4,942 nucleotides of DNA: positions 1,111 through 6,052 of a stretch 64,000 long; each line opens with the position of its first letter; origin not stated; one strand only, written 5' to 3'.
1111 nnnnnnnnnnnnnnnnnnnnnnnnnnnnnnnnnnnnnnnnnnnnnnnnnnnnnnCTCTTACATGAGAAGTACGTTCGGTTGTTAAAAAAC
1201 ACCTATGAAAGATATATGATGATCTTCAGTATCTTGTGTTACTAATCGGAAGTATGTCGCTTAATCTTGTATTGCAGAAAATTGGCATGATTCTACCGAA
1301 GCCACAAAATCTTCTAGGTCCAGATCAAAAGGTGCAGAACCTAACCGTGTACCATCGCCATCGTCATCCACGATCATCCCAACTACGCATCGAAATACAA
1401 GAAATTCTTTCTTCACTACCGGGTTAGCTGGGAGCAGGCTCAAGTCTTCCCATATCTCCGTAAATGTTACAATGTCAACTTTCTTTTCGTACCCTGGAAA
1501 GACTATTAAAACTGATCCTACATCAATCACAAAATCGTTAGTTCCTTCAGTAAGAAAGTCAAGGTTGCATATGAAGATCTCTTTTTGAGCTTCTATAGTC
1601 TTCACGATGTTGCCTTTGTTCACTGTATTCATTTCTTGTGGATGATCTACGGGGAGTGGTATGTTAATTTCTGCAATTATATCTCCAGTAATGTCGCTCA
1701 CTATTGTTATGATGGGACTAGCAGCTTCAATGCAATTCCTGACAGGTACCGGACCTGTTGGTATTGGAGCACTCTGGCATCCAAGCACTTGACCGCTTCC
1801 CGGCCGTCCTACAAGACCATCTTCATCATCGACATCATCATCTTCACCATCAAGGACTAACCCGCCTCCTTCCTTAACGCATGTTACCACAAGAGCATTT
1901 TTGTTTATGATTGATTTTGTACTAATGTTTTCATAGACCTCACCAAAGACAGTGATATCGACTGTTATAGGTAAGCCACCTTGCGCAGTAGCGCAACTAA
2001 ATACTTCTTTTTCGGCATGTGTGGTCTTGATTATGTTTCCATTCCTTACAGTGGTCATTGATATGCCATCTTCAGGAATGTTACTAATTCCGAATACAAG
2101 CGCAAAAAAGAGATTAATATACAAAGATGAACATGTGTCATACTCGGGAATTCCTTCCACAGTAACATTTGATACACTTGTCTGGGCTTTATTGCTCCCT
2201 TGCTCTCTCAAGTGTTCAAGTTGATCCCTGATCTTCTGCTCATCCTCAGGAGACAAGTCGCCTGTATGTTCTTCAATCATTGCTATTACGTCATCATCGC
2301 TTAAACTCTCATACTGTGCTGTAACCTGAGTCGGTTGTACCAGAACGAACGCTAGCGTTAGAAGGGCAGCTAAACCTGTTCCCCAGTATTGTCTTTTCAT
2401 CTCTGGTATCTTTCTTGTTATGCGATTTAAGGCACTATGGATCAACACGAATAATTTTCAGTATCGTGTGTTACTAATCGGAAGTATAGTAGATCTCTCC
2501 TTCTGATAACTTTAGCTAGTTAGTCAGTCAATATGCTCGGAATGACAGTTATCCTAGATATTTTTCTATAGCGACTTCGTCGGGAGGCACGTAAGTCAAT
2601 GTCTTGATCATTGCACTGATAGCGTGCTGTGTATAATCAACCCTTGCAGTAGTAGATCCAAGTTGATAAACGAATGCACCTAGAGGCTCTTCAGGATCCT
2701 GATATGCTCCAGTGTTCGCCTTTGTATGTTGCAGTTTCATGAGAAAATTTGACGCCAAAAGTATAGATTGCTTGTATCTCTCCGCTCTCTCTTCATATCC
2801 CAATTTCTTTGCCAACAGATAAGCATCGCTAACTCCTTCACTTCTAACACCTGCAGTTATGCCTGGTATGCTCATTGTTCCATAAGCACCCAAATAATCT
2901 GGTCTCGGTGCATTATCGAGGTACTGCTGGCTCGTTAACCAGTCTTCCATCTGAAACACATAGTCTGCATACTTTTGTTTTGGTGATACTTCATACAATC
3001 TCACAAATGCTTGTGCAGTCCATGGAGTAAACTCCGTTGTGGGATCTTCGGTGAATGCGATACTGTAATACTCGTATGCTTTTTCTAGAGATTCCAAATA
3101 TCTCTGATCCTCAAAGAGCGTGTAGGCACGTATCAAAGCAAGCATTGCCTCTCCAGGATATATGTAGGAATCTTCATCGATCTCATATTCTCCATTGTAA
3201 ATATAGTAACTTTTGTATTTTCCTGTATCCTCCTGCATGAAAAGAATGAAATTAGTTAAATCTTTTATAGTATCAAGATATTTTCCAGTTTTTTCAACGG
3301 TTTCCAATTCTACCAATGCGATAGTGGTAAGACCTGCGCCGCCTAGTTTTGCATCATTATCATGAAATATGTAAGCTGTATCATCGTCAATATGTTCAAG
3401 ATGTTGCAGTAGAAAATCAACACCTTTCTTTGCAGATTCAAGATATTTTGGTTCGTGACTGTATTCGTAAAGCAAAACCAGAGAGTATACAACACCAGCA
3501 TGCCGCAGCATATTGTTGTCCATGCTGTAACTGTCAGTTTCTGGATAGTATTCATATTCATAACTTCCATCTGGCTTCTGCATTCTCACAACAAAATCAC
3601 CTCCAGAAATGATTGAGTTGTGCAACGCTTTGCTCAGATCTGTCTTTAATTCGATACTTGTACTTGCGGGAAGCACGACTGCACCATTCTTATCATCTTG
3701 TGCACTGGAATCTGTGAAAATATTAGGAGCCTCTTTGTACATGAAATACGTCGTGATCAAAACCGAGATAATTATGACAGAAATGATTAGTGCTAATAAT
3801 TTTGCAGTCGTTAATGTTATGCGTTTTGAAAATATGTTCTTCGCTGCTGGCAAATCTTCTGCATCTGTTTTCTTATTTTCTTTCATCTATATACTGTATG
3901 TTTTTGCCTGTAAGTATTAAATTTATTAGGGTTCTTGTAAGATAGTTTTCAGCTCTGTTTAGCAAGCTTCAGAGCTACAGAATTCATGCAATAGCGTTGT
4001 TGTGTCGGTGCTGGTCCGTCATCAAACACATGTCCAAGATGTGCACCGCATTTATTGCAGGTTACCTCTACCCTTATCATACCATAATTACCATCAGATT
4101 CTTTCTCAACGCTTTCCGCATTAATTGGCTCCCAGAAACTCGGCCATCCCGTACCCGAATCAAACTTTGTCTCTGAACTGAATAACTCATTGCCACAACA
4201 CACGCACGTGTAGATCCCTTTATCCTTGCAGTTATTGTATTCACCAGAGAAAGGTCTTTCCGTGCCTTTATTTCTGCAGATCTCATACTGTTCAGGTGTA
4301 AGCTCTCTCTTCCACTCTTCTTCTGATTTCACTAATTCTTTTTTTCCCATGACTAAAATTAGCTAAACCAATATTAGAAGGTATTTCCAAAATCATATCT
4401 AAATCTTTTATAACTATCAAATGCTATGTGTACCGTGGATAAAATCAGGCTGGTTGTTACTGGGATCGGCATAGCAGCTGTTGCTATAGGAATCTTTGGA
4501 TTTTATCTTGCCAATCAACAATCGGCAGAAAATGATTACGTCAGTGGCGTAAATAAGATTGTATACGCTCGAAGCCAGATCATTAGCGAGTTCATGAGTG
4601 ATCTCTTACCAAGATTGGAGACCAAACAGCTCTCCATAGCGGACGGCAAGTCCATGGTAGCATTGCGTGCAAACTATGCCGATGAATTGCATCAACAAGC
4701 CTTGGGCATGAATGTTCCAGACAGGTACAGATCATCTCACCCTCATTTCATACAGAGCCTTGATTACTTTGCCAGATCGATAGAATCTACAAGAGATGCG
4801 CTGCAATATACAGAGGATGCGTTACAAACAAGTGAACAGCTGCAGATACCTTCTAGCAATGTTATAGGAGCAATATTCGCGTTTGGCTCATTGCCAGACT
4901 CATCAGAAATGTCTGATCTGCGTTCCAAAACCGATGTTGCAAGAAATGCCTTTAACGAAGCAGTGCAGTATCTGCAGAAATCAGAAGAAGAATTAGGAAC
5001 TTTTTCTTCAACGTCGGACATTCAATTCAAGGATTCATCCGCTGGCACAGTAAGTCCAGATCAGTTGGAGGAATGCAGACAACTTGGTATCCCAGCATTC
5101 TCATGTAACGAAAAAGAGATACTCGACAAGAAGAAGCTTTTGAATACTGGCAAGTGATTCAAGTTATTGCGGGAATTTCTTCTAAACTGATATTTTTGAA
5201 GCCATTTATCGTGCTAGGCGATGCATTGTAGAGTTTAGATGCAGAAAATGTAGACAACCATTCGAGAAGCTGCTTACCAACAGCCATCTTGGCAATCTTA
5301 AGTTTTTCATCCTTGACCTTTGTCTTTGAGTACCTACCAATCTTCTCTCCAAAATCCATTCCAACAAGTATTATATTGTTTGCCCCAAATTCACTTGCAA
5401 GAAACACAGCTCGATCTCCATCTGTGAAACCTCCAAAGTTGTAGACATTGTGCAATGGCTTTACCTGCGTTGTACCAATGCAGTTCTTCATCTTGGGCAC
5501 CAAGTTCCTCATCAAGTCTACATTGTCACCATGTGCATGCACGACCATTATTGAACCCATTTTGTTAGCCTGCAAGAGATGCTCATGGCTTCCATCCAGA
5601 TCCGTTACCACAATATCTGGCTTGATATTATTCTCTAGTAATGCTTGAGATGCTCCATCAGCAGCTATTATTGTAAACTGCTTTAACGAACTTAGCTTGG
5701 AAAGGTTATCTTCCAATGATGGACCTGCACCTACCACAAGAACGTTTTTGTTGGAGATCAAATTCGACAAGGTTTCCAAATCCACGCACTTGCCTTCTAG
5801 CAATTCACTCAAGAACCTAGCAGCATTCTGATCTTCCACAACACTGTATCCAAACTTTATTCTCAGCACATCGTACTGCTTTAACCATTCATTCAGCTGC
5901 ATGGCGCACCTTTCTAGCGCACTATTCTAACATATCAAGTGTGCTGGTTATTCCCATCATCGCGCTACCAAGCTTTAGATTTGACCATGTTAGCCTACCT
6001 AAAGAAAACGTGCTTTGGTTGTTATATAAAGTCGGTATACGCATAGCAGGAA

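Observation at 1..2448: Seven-copy family of secreted, eight-cysteine, internally duplicated proteins, with three copies in tandem here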

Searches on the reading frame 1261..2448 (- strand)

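Call 6: search_protein_families(library=pfam, proteins=[window:1261-2448:-], max_evalue=1)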
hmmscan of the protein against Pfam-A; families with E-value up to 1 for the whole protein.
window:1261-2448:- (395 aa): 1 family
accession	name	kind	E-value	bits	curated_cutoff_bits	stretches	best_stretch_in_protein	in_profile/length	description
PF15092.11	UPF0728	-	0.13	12.5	27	0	271-302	41-72/88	Uncharacterised protein family UPF0728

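Call 7: search_protein_families(library=ncbifam, proteins=[window:1261-2448:-], max_evalue=1)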
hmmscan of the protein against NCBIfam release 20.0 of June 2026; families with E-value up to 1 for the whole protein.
window:1261-2448:- (395 aa): 0 families

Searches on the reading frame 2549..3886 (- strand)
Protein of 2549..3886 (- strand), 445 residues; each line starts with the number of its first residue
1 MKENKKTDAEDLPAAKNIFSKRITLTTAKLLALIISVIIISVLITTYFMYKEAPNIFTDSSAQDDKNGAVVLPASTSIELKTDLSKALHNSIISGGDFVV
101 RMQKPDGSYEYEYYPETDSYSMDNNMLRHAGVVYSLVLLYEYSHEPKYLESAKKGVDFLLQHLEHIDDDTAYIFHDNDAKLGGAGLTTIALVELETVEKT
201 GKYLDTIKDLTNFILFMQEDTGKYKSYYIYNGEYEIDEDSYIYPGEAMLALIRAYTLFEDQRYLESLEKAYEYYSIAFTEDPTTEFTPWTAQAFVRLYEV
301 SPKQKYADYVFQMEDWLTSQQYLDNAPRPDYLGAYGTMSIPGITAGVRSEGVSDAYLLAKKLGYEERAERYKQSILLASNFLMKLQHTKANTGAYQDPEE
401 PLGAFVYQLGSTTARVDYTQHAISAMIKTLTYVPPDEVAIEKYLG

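Call 15: search_protein_families(library=pfam, proteins=[window:2549-3886:-], max_evalue=0.001)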
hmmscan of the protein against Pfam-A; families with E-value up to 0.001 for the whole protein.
window:2549-3886:- (445 aa): 2 families
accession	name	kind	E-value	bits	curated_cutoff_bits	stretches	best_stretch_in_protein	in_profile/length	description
PF06662.19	C5-epim_C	-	0.00014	21.8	23.3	0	244-283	31-70/188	D-glucuronyl C5-epimerase C-terminus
PF09492.16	Pec_lyase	-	0.00039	20.2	22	0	190-235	47-92/292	Pectic acid lyase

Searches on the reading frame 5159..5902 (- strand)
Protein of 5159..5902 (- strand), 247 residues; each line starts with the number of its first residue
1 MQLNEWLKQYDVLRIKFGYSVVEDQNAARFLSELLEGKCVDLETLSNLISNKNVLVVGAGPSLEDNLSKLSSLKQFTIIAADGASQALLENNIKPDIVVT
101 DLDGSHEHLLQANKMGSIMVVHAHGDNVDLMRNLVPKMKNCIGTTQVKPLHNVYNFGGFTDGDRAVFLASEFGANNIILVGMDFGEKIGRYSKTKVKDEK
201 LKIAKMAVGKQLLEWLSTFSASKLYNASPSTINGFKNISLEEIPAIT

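Call 15: search_protein_families(library=pfam, proteins=[window:5159-5902:-], max_evalue=0.001)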
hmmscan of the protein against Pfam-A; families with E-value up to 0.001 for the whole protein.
window:5159-5902:- (247 aa): 2 families
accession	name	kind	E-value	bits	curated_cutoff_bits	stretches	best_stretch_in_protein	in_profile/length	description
PF01973.23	MptE-like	-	4.8e-40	137.6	34.6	1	41-187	14-169/171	6-hydroxymethylpterin diphosphokinase MptE-like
PF04263.21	TPK_catalytic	-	4.9e-06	26.9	30.7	1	77-132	10-67/113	Thiamin pyrophosphokinase, catalytic domain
